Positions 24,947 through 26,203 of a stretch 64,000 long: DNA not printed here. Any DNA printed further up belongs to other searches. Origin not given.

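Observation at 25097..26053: Bacterial/cyanobacterial-type DUF2064 glycosyltransferase gene in a eukaryotic nuclear context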

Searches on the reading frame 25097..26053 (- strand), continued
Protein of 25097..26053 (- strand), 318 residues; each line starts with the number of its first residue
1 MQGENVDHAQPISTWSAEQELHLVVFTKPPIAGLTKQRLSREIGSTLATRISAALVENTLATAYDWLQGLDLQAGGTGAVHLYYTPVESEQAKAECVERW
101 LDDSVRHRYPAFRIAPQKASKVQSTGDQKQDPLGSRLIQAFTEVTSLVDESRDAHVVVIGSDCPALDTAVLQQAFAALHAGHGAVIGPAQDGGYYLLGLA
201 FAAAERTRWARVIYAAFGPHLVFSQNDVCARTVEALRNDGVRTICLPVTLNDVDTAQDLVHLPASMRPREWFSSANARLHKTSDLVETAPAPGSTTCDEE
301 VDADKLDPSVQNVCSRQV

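Call 18: find_encoding_contigs(protein=P0003, flank=10000, max_places=2)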
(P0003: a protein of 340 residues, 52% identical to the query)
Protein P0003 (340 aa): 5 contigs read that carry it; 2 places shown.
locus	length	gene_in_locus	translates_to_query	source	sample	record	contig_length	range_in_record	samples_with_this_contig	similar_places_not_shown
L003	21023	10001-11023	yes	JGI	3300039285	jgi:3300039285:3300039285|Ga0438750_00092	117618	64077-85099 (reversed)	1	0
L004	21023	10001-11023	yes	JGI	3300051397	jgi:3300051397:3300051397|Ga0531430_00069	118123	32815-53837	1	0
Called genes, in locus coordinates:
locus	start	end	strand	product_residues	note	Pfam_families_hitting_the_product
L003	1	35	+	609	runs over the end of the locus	PF00890:FAD_binding_2, PF02910:Succ_DH_flav_C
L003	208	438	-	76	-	-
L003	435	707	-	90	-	-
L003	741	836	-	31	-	-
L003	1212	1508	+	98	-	-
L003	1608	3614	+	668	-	PF22600:MTPAP-like_central, PF03828:PAP_assoc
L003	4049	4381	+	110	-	-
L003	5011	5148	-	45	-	-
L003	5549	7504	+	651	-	PF00012:HSP70, PF06723:MreB_Mbl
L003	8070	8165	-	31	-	-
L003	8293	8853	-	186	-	PF01035:DNA_binding_1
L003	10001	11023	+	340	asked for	PF09837:DUF2064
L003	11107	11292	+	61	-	-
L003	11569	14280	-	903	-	-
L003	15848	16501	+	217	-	PF00929:RNase_T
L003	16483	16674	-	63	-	-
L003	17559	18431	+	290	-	PF11891:RETICULATA-like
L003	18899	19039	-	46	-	-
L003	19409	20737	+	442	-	-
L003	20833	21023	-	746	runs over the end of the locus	PF00406:ADK, PF13207:AAA_17, PF13238:AAA_18 (faint), PF13671:AAA_33 (faint), PF00406:ADK, PF13207:AAA_17 (weak), PF11255:DUF3054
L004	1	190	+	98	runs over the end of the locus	-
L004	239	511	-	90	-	-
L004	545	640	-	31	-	-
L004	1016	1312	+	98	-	-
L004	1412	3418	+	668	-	PF22600:MTPAP-like_central, PF03828:PAP_assoc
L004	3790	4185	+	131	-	-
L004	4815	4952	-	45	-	-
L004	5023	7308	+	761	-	PF00012:HSP70, PF06723:MreB_Mbl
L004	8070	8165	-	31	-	-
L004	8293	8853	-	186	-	PF01035:DNA_binding_1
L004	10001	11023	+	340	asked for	PF09837:DUF2064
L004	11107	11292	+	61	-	-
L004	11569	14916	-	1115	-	-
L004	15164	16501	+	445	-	PF00929:RNase_T (weak)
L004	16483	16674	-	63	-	-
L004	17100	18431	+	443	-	PF11891:RETICULATA-like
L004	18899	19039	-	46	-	-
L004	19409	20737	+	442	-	-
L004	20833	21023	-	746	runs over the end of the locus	PF00406:ADK, PF13207:AAA_17, PF13238:AAA_18 (faint), PF13671:AAA_33 (faint), PF00406:ADK, PF13207:AAA_17 (weak), PF11255:DUF3054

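Call 19: find_encoding_contigs(protein=P0004, flank=10000, max_places=2)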
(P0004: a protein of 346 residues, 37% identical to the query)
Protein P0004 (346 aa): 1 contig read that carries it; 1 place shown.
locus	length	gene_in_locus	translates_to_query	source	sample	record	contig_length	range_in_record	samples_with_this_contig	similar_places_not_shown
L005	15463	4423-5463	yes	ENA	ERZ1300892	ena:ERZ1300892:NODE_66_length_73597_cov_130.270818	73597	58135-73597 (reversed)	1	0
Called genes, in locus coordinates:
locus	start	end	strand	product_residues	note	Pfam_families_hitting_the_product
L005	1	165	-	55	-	?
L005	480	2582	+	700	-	PF00012:HSP70, PF06723:MreB_Mbl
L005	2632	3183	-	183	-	PF01035:DNA_binding_1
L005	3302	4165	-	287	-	-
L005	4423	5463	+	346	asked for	PF09837:DUF2064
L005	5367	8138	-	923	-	PF05131:Pep3_Vps18 (faint)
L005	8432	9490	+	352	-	PF00929:RNase_T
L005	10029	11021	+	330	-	PF11891:RETICULATA-like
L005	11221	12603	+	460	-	-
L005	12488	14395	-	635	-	PF00004:AAA (faint), PF00406:ADK, PF02223:Thymidylate_kin (faint), PF13207:AAA_17, PF00406:ADK, PF13207:AAA_17, PF13671:AAA_33, PF11255:DUF3054, +5 more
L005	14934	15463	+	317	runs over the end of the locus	PF00515:TPR_1 (faint), PF13181:TPR_8 (faint), PF18972:Wheel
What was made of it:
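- The same position is occupied in independent metagenome assemblies of three cyanidiophyte lineages (calls 18, 19).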

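Call 20: find_encoding_contigs(protein=P0025, flank=8000, max_places=1)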
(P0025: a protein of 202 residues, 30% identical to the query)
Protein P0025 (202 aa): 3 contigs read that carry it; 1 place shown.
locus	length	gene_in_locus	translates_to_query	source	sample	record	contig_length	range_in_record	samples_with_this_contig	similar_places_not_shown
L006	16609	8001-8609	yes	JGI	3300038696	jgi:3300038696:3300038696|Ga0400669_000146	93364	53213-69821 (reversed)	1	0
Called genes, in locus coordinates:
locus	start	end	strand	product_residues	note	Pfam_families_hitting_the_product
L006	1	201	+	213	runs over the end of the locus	-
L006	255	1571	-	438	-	PF02812:ELFV_dehydrog_N, PF00208:ELFV_dehydrog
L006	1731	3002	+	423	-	PF02844:GARS_N, PF01071:GARS_A, PF02655:ATP-grasp_3 (weak), PF02843:GARS_C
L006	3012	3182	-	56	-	PF19868:DUF6341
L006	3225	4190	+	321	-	-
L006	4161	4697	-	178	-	PF03061:4HBT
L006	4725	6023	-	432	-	PF00216:Bac_DNA_binding (faint), PF18174:HU-CCDC81_bac_1, PF18175:HU-CCDC81_bac_2, PF05036:SPOR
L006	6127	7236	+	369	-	PF02481:DNA_processg_A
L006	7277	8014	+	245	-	PF00535:Glycos_transf_2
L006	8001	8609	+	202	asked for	PF01983:CofC, PF09837:DUF2064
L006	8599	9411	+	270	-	PF01048:PNP_UDP_1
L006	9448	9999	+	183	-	-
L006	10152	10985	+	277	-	PF09697:Porph_ging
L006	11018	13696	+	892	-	PF13620:CarboxypepD_reg, PF13715:CarbopepD_reg_2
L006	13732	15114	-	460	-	PF13687:DUF4153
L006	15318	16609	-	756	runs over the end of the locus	PF22494:choice_anch_I, PF18962:Por_Secre_tail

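Call 21: find_encoding_contigs(protein=P0015, flank=8000, max_places=1)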
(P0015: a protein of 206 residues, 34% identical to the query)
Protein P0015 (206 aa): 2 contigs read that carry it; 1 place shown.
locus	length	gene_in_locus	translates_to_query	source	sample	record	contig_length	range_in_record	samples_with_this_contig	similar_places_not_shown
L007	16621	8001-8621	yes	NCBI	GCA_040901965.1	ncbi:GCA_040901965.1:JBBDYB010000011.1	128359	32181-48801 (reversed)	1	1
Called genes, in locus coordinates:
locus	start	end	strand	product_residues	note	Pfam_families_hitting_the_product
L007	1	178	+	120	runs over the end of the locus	-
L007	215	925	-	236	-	PF13490:zf-HC2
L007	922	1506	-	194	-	PF04542:Sigma70_r2, PF22029:PhyR_sigma2 (weak), PF08281:Sigma70_r4_2, PF04545:Sigma70_r4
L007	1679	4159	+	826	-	PF04055:Radical_SAM, PF01209:Ubie_methyltran, PF06325:PrmA (weak), PF13489:Methyltransf_23, PF13847:Methyltransf_31, PF08241:Methyltransf_11, PF08242:Methyltransf_12, PF13649:Methyltransf_25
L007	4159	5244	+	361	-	PF01384:PHO4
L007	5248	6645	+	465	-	PF01134:GIDA (faint), PF01262:AlaDh_PNT_C (faint), PF01266:DAO (weak), PF07992:Pyr_redox_2, PF12831:FAD_oxidored (weak), PF13738:Pyr_redox_3, PF00070:Pyr_redox, PF02852:Pyr_redox_dim, +2 more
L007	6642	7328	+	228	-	PF09335:VTT_dom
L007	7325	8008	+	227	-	PF00535:Glycos_transf_2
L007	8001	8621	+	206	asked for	PF09837:DUF2064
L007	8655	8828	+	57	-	-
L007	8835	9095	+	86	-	PF02566:OsmC (weak)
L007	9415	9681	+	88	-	-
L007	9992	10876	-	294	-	PF00892:EamA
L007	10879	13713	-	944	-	PF00005:ABC_tran (faint), PF02463:SMC_N (faint), PF13191:AAA_16 (faint), PF13481:AAA_25 (faint), PF13555:AAA_29 (faint), PF17760:UvrA_inter, PF17755:UvrA_DNA-bind, PF13304:AAA_21 (weak), +1 more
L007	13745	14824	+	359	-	PF03706:LPG_synthase_TM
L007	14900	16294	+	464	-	-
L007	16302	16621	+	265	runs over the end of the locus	PF00481:PP2C, PF13672:PP2C_2, PF07228:SpoIIE (faint)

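Call 22: find_encoding_contigs(protein=P0053, flank=8000, max_places=1)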
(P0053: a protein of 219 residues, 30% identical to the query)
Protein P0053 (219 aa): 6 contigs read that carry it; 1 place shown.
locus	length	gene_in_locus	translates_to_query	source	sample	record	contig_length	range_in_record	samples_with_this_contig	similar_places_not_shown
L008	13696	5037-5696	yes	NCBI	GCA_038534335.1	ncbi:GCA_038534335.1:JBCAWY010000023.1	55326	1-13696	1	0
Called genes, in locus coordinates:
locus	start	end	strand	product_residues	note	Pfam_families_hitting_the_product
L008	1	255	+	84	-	?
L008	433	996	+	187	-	PF07589:PEP_exosort_dom (weak)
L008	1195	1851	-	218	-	PF08241:Methyltransf_11, PF08242:Methyltransf_12 (weak), PF13649:Methyltransf_25 (weak), PF13847:Methyltransf_31 (weak)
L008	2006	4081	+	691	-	PF00535:Glycos_transf_2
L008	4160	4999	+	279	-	PF04784:DUF547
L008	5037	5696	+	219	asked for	PF01983:CofC, PF09837:DUF2064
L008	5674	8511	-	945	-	PF00990:GGDEF, PF00563:EAL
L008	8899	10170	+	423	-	PF01547:SBP_bac_1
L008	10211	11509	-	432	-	PF00226:DnaJ, PF13432:TPR_16 (faint), PF13431:TPR_17 (faint), PF13371:TPR_9 (faint), PF00515:TPR_1 (faint), PF07719:TPR_2 (faint), PF13181:TPR_8 (faint), PF13414:TPR_11 (weak)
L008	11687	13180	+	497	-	PF02805:Ada_Zn_binding, PF12833:HTH_18, PF00165:HTH_AraC (weak), PF06029:AlkA_N, PF00730:HhH-GPD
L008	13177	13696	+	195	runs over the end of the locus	PF02870:Methyltransf_1N, PF01035:DNA_binding_1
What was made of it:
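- Tried and rejected: The Ada/Ogt genes 6 kb away in L008 (call 22) look coincidental.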

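Call 31: search_protein_families(library=ncbifam, proteins=[L007:1679-4159:+, L007:7325-8008:+, L007:6642-7328:+, L007:5248-6645:+, L006:7277-8014:+, L006:8599-9411:+, L006:9448-9999:+, L008:2006-4081:+, L008:4160-4999:+], max_evalue=0.00001)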
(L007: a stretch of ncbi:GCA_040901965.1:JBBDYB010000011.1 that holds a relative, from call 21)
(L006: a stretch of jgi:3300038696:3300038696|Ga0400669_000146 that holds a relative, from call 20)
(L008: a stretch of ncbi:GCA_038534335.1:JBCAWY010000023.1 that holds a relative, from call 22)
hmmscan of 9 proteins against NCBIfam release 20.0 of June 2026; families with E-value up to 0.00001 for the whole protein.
L007:1679-4159:+ (826 aa): 59 families (the best 25 are shown)
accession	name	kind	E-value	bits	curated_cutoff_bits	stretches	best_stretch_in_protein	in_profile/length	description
NF008823.0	PRK11873.1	subfamily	8.7e-70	235.3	263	1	529-730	37-233/272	arsenite methyltransferase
NF040538.1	methyl_ArsM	equivalog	1.1e-57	195.9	500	2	639-820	167-356/356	arsinothricin biosynthesis methyltransferase ArsM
NF041537.1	ArsM_AhpD_UU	exception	1.8e-44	151.9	510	1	511-726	9-228/345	arsenite methyltransferase/AhpD domain selenoprotein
NF038099.1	AsSugarArsM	exception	1.9e-43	148.9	400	1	519-801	6-304/321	arsenosugar biosynthesis arsenite methyltransferase ArsM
NF047649.1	MTase_UXPK_star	exception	4.1e-40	137.6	460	1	539-723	46-226/283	methyltransferase/UXPK-star double selenoprotein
NF041536.1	ArsM_DUF2284_UU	exception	8.4e-40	136.5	575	1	511-728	9-230/459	arsenite methyltransferase/DUF2284 domain selenoprotein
NF049973.1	radical_Rv1681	equivalog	1.3e-38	132.7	380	1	110-319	68-274/326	Rv1681 family radical SAM protein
NF045574.1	sacti_mat_StsB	exception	2.9e-33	115.4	625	1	112-407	93-375/466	StsB family radical SAM/SPASM domain sactipeptide maturase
TIGR03962.1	mycofact_rSAM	equivalog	3.4e-30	105.4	265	1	120-407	17-298/339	mycofactocin radical SAM maturase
TIGR04545.1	rSAM_ahbD_hemeb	equivalog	4.2e-28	98.8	500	1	120-298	5-182/339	heme b synthase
TIGR04053.2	TIGR04053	equivalog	9.8e-27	94.1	395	1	121-302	14-197/366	TIGR04053 family radical SAM/SPASM domain-containing protein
TIGR04055.1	rSAM_NirJ2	equivalog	9.5e-25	87.8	500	1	121-441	6-320/326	putative heme d1 biosynthesis radical SAM protein NirJ2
NF050035.1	rSAM_WgK_link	exception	2.2e-24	86.1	650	1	120-269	14-162/367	radical SAM/SPASM peptide maturase WgkB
TIGR04250.1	SCM_rSAM_ScmE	equivalog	3.8e-23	82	400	1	118-273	6-160/358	SynChlorMet cassette radical SAM/SPASM protein ScmE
TIGR04251.1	SCM_rSAM_ScmF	equivalog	1.7e-20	73.7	400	1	114-402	3-298/353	SynChlorMet cassette radical SAM/SPASM protein ScmF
TIGR04167.1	rSAM_SeCys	equivalog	3.9e-19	69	300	1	111-257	4-150/303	arsenosugar biosynthesis radical SAM (seleno)protein ArsS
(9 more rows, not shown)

L007:7325-8008:+ (227 aa): 5 families
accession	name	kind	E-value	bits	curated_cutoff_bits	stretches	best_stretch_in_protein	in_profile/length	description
TIGR04283.1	glyco_like_mftF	equivalog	7.5e-68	228.4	182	1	2-223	1-220/221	TIGR04283 family arsenosugar biosynthesis glycosyltransferase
TIGR04182.1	glyco_TIGR04182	equivalog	2.5e-10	40.2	325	1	3-97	3-95/293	S-layer glycoprotein N-glycosyltransferase AglJ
NF010496.0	PRK13915.1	equivalog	1.1e-08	34.5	262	1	2-84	33-126/307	glucosyl-3-phosphoglycerate synthase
NF041875.1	EPS_EpsD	equivalog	4.9e-07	29.5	370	1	3-84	2-89/325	exopolysaccharide biosynthesis glycosyltransferase EpsD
NF045692.1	OglycostaseCruG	equivalog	5.4e-06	25.6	600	0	2-51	43-91/386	2'-O-glycosyltransferase CruG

L007:6642-7328:+ (228 aa): 0 families

L007:5248-6645:+ (465 aa): 52 families (the best 25 are shown)
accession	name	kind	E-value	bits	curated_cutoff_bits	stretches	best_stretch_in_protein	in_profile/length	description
NF004991.0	PRK06370.1-3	subfamily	3.6e-142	474.5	620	1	3-463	35-506/509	FAD-containing oxidoreductase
TIGR02053.1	MerA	equivalog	7.1e-106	355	454.45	1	5-445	2-455/465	mercury(II) reductase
TIGR01350.1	lipoamide_DH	equivalog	1.2e-104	350.6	408.8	1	4-444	2-455/461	dihydrolipoyl dehydrogenase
NF004992.0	PRK06370.1-4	equivalog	4.6e-91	305.5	629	1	3-437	4-449/459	FAD-containing oxidoreductase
NF004947.0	PRK06292.2-5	equivalog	1e-89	301.6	592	1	1-444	1-459/474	dihydrolipoyl dehydrogenase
NF004990.0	PRK06370.1-1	equivalog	1.4e-79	267.9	842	1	4-437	5-449/459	FAD-containing oxidoreductase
NF004776.0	PRK06116.1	equivalog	8.4e-78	262.4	480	1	3-434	4-444/450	glutathione-disulfide reductase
NF010311.1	PRK13748.1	subfamily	7.4e-77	259.5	600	1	4-444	98-549/560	mercury(II) reductase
NF004946.0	PRK06292.2-4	subfamily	9.4e-76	255.5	634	1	2-448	2-475/487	dihydrolipoyl dehydrogenase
NF004943.0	PRK06292.2-1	equivalog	1.3e-74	251.6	432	1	3-441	3-453/456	dihydrolipoyl dehydrogenase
NF005572.0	PRK07251.1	equivalog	1.4e-74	251.4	537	1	1-435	1-431/438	FAD-containing oxidoreductase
TIGR01424.1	gluta_reduc_2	equivalog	1e-73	248.5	606.05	1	4-434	3-440/446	glutathione-disulfide reductase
NF041853.1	hythiocyan_redase_MerA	equivalog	2.7e-72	244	650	1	1-434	1-432/440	hypothiocyanous acid reductase MerA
NF005884.0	PRK07846.1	equivalog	3.7e-72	243.4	501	1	1-437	1-445/454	mycothione reductase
NF040477.1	chlor_oxi_RclA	equivalog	3.7e-72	243.4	740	1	2-436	2-433/441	reactive chlorine resistance oxidoreductase RclA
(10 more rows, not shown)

L006:7277-8014:+ (245 aa): 4 families
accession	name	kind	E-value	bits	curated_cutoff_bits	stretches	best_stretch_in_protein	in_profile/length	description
TIGR04283.1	glyco_like_mftF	equivalog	6.5e-60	202.5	182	1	20-236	1-221/221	TIGR04283 family arsenosugar biosynthesis glycosyltransferase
NF041875.1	EPS_EpsD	equivalog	1.2e-07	31.4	370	0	20-106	1-96/325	exopolysaccharide biosynthesis glycosyltransferase EpsD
TIGR03965.1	mycofact_glyco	equivalog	1.8e-07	30.4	280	0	17-104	73-169/467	mycofactocin biosynthesis glycosyltransferase MftF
TIGR04182.1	glyco_TIGR04182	equivalog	9.8e-06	25.2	325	0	21-106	3-89/293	S-layer glycoprotein N-glycosyltransferase AglJ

L006:8599-9411:+ (270 aa): 11 families
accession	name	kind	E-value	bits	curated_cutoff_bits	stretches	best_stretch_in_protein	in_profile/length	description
NF006054.0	PRK08202.1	equivalog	3.2e-105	351.5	218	1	2-269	5-273/274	purine-nucleoside phosphorylase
TIGR01697.1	PNPH-PUNA-XAPA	subfamily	2.7e-91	305.3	197.1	1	21-267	1-246/247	inosine/guanosine/xanthosine phosphorylase family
TIGR01700.1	PNPH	equivalog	4e-89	298.3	293.35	1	22-267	2-248/249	purine nucleoside phosphorylase I, inosine and guanosine-specific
TIGR01698.1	PUNP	equivalog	2e-66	223.9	302.6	1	22-267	2-244/245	purine-nucleoside phosphorylase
TIGR01699.1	XAPA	equivalog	4.3e-61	206.6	370.9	1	22-264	2-244/248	xanthosine phosphorylase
TIGR01694.1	MTAP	equivalog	6.9e-28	97.6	274.85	1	89-268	60-239/240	S-methyl-5'-thioadenosine phosphorylase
NF006599.0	PRK09136.1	equivalog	4.2e-23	81.8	223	1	61-268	35-245/247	S-methyl-5'-thioinosine phosphorylase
NF006334.0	PRK08564.1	equivalog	4.2e-23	81.8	382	1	60-270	40-250/267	S-methyl-5'-thioadenosine phosphorylase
NF006492.0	PRK08931.1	equivalog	2.5e-19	69.8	437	1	61-269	37-246/291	S-methyl-5'-thioadenosine phosphorylase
NF005876.0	PRK07823.1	equivalog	3.4e-17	62.5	306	1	20-251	6-226/267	S-methyl-5'-thioadenosine phosphorylase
NF005657.0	PRK07432.1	equivalog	1.3e-12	47.5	453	1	60-250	36-230/291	S-methyl-5'-thioadenosine phosphorylase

L006:9448-9999:+ (183 aa): 0 families

L008:2006-4081:+ (691 aa): 5 families
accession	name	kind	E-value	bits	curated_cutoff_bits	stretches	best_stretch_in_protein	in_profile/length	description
TIGR04182.1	glyco_TIGR04182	equivalog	1.2e-28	100.3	325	1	14-229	3-214/293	S-layer glycoprotein N-glycosyltransferase AglJ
NF041391.1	DPhHxTase_Halo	equivalog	1.3e-17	63.5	375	1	19-222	3-203/213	dolichyl-phosphate hexose transferase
NF010496.0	PRK13915.1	equivalog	6.5e-13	48.4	262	1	15-97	35-128/307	glucosyl-3-phosphoglycerate synthase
NF058614.1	PPMAGASynPpgS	equivalog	3.3e-10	39.8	370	1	12-132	1-125/226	polyprenyl-phospho-N-acetylgalactosaminyl synthase PpgS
TIGR04283.1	glyco_like_mftF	equivalog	1.1e-07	31.7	182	1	15-95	3-84/221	TIGR04283 family arsenosugar biosynthesis glycosyltransferase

L008:4160-4999:+ (279 aa): 0 families
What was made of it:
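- A purine-nucleoside phosphorylase follows DUF2064 in L006 (calls 20, 31). The PNP neighbour occurs in a single locus and matches a generic housekeeping PNP model (call 31).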

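Call 34: find_related_loci(query=A2, collection=genome_contigs, flank=10000)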
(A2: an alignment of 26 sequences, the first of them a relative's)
Query A2 (213 aa) in genome_contigs; peptide patterns used: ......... (x = any residue, [..] = any of these).
600 stretches matched a pattern (row limit reached: there are more); 597 encode a relative of the query (tblastn E <= 1e-3); the best 80 are kept; 80 distinct loci.
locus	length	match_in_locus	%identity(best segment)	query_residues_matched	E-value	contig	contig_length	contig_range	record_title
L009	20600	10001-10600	59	3-207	9e-73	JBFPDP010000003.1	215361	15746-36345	Leptolyngbyaceae cyanobacterium UHCC 1019 NODE_3_length_215361_cov_129.120896, whole genome shotgun sequence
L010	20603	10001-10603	57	2-207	3e-72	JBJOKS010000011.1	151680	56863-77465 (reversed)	MAG: Cyanobacteriota bacterium isolate sycamorecreek_2019_sw_WHONDRS-S19S_0028_A_bin.16 scaffold_0000021, whole genome s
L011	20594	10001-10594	57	3-206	1e-71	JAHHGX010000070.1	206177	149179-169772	MAG: Calothrix sp. FI2-JRJ7 scaffold_40_c1, whole genome shotgun sequence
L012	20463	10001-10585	55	1-200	2e-71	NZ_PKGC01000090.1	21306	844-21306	Arthrospira platensis PCC 7345 scaffold_90, whole genome shotgun sequence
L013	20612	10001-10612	55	3-208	7e-71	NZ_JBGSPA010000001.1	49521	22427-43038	MAG: Chamaesiphon sp. isolate JTS-AC293 k141_3269859, whole genome shotgun sequence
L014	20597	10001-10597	57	2-205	3e-70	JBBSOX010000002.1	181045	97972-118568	MAG: Chroococcales cyanobacterium isolate LS6_sbin.41 LS6_sbin.41_K_1488033_L_181045_cov_19.0116, whole genome shotgun s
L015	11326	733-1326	54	5-207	3e-70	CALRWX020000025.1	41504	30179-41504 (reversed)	MAG: Pseudanabaena sp. UWO311 isolate JJ-LAS36-244-3-mx-bin629 genome assembly, contig: JJ-LAS36-244-C119, whole genome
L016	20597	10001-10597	57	2-205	3e-70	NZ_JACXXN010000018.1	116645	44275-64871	Nostoc sp. MG11 NODE_18_length_116645_cov_8.374489, whole genome shotgun sequence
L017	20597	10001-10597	55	3-206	5e-70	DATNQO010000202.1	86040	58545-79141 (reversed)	MAG TPA_asm: Leptolyngbyaceae cyanobacterium isolate SMAG_U16509 k141_484054, whole genome shotgun sequence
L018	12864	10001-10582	53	2-200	2e-69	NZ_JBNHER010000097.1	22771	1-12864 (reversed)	Dapis sp. BLCC M126 strain BLCC-M126 NODE_256_length_22771_cov_28.705538, whole genome shotgun sequence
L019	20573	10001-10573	60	5-200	5e-69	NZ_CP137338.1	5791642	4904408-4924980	Altericista sp. CCNU0014 chromosome, complete genome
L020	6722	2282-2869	54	1-201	8e-69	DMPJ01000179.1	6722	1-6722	MAG TPA_asm: Planktothrix sp. UBA8402 contig_1249, whole genome shotgun sequence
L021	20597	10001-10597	56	2-205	4e-69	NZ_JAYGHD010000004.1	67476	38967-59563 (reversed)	Nostoc sp. UHCC 0251 NODE_7_length_67476_cov_25.863930, whole genome shotgun sequence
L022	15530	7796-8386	57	3-204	1e-68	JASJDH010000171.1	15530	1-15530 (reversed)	MAG: Leptolyngbyaceae cyanobacterium MO_188.B28 MO_188.c_3979, whole genome shotgun sequence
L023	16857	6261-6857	53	2-205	2e-68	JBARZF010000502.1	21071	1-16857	MAG: Rivularia sp. (in: cyanobacteria) isolate MFD12149_ilm_asm_bin21 k127_76295, whole genome shotgun sequence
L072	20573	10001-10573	46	4-205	2e-53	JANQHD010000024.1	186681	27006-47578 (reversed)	MAG: Phycisphaeraceae bacterium isolate PL23b_bin.82 k99_1143986, whole genome shotgun sequence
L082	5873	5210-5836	43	2-210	1e-49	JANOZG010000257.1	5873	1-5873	MAG: Planctomycetota bacterium isolate VAR_79_metabat_506 VAR_79_k141_3930422, whole genome shotgun sequence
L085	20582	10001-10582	45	4-205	6e-48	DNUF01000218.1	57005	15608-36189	MAG TPA_asm: Planctomycetaceae bacterium isolate UBA10511 contig_10290, whole genome shotgun sequence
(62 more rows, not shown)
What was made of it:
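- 25469..25492 (-): Residues 188-195, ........: the family signature loop, predicted to be the substrate pocket. This stretch was the pattern that recovered 597 bacterial relatives (call 34).
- The family is common in cyanobacteria (41 of the 80 best GTDB loci, call 34).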

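Call 39: find_encoding_contigs(protein=P0006, flank=8000, max_places=2)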
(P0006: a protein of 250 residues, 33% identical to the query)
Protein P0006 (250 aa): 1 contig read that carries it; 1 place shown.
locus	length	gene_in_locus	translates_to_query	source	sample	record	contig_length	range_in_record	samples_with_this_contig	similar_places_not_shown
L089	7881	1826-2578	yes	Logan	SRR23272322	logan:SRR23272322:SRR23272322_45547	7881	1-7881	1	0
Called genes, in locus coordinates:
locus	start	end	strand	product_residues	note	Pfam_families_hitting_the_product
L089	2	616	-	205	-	?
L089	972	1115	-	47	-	-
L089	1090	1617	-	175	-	-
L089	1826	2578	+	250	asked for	PF09837:DUF2064, PF01983:CofC (weak)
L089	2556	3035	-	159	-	-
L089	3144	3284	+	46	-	-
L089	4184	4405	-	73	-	-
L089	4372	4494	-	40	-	-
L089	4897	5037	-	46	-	-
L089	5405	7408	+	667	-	-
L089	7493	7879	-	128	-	?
